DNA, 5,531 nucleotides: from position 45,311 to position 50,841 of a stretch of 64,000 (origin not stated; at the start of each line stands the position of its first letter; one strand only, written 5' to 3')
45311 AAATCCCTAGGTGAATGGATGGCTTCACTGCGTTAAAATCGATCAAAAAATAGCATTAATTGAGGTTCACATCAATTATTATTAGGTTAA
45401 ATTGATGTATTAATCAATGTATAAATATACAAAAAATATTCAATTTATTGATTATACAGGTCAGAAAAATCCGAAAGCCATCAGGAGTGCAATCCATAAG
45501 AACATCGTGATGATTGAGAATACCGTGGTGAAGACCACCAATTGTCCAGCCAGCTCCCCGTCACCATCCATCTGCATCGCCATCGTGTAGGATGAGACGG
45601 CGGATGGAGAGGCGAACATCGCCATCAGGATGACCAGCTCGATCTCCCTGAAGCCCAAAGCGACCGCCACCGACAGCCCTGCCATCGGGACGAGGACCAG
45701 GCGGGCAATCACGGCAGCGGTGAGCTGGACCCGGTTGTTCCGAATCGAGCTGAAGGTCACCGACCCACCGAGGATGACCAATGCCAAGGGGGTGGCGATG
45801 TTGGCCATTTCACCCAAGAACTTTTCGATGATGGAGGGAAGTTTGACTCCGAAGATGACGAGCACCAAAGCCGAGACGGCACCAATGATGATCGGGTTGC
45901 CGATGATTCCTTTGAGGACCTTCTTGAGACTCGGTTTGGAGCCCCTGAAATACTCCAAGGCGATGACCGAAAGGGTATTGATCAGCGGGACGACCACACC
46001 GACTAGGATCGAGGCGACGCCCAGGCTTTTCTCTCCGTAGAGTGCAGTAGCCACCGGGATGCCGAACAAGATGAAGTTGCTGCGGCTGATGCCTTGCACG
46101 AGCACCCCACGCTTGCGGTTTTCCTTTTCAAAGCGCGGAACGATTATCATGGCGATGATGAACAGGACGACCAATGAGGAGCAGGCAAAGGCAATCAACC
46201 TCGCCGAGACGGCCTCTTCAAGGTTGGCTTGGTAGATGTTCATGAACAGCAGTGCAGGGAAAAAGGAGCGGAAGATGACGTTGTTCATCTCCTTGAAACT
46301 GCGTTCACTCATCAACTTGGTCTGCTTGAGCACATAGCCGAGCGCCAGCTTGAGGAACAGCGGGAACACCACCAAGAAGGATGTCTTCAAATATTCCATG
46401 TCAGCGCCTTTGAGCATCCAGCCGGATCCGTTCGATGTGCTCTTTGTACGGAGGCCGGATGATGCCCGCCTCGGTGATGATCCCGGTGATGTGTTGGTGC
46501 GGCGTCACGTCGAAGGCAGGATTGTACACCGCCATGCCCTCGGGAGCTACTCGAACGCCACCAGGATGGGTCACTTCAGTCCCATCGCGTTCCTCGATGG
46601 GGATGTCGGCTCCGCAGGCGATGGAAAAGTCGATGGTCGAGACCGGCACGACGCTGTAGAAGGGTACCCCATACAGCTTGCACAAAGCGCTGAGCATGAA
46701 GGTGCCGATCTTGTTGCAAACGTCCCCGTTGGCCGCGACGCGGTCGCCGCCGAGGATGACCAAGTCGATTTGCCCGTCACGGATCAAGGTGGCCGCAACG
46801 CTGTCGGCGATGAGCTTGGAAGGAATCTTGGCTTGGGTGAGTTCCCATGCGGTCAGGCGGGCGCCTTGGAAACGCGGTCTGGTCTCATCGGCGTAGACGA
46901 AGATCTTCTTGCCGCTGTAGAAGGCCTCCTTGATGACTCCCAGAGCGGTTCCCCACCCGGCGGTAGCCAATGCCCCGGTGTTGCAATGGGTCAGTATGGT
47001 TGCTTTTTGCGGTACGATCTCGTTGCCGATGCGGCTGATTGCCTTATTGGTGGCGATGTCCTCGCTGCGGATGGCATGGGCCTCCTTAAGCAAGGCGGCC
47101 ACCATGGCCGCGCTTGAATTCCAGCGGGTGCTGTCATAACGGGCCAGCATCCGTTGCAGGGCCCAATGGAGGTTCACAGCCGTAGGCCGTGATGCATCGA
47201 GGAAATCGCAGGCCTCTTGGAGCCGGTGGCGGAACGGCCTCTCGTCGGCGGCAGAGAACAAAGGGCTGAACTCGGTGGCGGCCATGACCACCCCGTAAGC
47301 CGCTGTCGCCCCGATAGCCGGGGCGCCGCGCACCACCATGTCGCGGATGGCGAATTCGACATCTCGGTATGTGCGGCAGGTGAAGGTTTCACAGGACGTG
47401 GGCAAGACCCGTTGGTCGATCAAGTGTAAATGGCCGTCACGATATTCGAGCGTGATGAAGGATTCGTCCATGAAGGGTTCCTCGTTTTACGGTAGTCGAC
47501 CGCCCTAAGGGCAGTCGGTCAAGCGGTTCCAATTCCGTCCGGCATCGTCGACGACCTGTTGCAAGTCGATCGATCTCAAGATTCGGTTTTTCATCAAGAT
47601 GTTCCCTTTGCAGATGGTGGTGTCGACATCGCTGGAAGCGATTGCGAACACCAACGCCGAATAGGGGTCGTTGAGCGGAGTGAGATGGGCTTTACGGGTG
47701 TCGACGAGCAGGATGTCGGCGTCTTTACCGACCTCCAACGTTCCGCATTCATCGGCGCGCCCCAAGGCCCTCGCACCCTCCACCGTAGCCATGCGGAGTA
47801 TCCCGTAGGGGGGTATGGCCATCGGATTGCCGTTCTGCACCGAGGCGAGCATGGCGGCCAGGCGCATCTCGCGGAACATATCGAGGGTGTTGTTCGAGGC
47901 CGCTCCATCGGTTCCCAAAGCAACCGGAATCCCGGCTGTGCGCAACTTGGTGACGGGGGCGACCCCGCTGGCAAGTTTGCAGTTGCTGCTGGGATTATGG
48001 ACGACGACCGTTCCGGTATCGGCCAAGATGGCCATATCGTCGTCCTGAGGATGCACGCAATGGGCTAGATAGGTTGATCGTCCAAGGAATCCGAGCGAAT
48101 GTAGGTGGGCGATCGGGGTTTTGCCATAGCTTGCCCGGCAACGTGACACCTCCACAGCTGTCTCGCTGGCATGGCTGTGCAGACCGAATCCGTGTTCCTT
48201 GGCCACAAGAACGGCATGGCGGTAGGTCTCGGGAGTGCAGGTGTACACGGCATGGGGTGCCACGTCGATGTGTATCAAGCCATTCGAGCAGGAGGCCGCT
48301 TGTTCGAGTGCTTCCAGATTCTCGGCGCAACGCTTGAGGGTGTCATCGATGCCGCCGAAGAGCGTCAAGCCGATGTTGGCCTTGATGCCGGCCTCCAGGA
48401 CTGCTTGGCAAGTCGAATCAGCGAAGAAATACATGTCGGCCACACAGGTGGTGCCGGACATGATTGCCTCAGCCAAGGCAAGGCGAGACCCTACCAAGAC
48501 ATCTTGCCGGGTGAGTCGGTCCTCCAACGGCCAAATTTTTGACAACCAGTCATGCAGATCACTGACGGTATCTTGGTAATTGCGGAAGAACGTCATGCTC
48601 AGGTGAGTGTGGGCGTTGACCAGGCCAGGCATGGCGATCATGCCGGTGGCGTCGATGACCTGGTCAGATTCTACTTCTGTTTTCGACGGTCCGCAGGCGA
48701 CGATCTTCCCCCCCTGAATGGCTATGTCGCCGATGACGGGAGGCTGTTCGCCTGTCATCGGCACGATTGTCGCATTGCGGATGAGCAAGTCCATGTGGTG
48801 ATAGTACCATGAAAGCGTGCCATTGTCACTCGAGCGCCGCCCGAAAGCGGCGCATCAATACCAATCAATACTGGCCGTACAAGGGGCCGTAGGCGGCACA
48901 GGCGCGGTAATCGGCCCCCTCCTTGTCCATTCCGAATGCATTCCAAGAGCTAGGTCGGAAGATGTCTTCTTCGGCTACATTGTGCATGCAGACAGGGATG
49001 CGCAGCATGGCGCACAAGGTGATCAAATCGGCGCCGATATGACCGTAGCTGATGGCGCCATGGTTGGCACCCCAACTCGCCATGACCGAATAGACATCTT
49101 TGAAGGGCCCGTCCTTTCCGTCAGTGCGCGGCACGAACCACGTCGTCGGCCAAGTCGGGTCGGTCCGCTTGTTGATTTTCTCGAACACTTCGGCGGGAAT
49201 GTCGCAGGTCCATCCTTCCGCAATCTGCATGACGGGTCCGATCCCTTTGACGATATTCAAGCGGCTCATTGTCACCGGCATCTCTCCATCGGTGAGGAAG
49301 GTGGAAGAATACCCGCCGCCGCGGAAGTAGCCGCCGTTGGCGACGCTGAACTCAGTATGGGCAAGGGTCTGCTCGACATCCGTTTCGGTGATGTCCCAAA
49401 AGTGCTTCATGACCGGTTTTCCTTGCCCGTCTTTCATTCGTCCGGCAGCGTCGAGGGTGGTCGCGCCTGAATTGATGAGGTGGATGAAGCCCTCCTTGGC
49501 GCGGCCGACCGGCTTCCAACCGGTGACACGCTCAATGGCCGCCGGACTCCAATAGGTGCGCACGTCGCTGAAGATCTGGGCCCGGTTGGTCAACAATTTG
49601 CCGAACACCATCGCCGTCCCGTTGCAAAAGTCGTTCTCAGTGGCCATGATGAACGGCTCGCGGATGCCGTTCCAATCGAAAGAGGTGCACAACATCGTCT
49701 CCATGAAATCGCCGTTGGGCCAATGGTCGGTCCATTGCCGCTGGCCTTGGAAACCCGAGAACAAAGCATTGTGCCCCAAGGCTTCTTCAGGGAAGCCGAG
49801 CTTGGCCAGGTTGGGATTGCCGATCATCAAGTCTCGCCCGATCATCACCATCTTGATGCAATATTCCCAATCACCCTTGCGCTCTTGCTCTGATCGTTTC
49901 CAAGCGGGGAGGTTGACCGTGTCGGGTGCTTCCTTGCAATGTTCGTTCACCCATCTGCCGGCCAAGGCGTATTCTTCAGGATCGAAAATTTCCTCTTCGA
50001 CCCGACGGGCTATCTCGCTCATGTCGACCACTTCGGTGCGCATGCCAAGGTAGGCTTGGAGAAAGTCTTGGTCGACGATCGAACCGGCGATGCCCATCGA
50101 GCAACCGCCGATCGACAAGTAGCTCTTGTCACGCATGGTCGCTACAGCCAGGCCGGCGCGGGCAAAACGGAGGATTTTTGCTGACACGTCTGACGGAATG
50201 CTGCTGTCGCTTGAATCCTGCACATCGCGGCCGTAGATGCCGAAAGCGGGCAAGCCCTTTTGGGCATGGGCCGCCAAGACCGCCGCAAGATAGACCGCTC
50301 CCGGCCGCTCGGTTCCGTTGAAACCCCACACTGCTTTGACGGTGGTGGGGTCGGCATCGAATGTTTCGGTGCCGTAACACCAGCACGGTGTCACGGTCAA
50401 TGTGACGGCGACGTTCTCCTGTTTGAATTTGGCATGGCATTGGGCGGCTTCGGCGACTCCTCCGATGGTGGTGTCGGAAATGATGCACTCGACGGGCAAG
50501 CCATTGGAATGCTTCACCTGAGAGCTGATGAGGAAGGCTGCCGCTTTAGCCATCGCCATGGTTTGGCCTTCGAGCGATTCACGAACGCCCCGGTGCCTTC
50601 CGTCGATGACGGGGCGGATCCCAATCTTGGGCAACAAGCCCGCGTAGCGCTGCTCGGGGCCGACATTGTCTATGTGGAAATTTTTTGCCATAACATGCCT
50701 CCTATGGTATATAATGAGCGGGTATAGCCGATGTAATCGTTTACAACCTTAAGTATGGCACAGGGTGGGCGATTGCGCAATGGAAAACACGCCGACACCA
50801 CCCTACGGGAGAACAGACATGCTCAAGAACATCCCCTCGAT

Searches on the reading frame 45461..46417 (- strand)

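Call 75: search_protein_families(library=pfam, proteins=[window:45461-46417:-], max_evalue=0.00001)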
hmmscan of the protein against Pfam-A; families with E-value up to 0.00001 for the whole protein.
window:45461-46417:- (318 aa): 1 family
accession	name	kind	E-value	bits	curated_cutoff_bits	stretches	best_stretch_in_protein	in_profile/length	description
PF03547.23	Mem_trans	-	4.2e-33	114.8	25.7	1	16-309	5-343/343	Membrane transport protein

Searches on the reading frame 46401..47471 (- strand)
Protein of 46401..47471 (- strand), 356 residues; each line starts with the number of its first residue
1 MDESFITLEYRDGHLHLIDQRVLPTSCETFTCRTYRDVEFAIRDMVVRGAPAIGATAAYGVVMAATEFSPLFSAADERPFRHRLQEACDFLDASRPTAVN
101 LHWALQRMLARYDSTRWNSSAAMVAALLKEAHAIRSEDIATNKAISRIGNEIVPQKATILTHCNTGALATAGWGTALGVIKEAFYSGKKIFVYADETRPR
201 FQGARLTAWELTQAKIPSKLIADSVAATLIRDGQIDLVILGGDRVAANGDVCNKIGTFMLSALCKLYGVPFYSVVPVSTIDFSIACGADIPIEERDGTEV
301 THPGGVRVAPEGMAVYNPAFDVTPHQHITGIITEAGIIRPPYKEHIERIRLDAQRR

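Call 75: search_protein_families(library=pfam, proteins=[window:46401-47471:-], max_evalue=0.00001)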
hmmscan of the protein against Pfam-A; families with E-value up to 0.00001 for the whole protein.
window:46401-47471:- (356 aa): 1 family
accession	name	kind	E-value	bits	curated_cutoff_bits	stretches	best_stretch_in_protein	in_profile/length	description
PF01008.23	IF-2B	-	9.7e-80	268.2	22.4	1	47-340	2-280/280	Initiation factor 2 subunit family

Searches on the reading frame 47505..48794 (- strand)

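Call 75: search_protein_families(library=pfam, proteins=[window:47505-48794:-], max_evalue=0.00001)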
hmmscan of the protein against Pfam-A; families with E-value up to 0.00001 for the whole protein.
window:47505-48794:- (429 aa): 2 families
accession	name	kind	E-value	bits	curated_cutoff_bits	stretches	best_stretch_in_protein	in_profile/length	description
PF01979.26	Amidohydro_1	-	1.6e-69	235.2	25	1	53-399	1-344/345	Amidohydrolase family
PF07969.17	Amidohydro_3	-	6.4e-21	75.8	29.7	1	186-400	259-471/472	Amidohydrolase family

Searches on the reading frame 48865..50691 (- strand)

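Call 75: search_protein_families(library=pfam, proteins=[window:48865-50691:-], max_evalue=0.00001)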
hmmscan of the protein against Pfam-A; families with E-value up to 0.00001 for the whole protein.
window:48865-50691:- (608 aa): 3 families
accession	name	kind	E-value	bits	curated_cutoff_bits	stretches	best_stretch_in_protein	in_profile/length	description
PF07882.17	Fucose_iso_N2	-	4.5e-86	287.5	22.3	1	189-369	1-180/180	L-fucose isomerase, second N-terminal domain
PF07881.17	Fucose_iso_N1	-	4.4e-80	267.9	28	1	21-188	2-169/169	L-fucose isomerase, first N-terminal domain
PF02952.23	Fucose_iso_C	-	2.8e-46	157.2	29.3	1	405-570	1-143/143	L-fucose isomerase, C-terminal domain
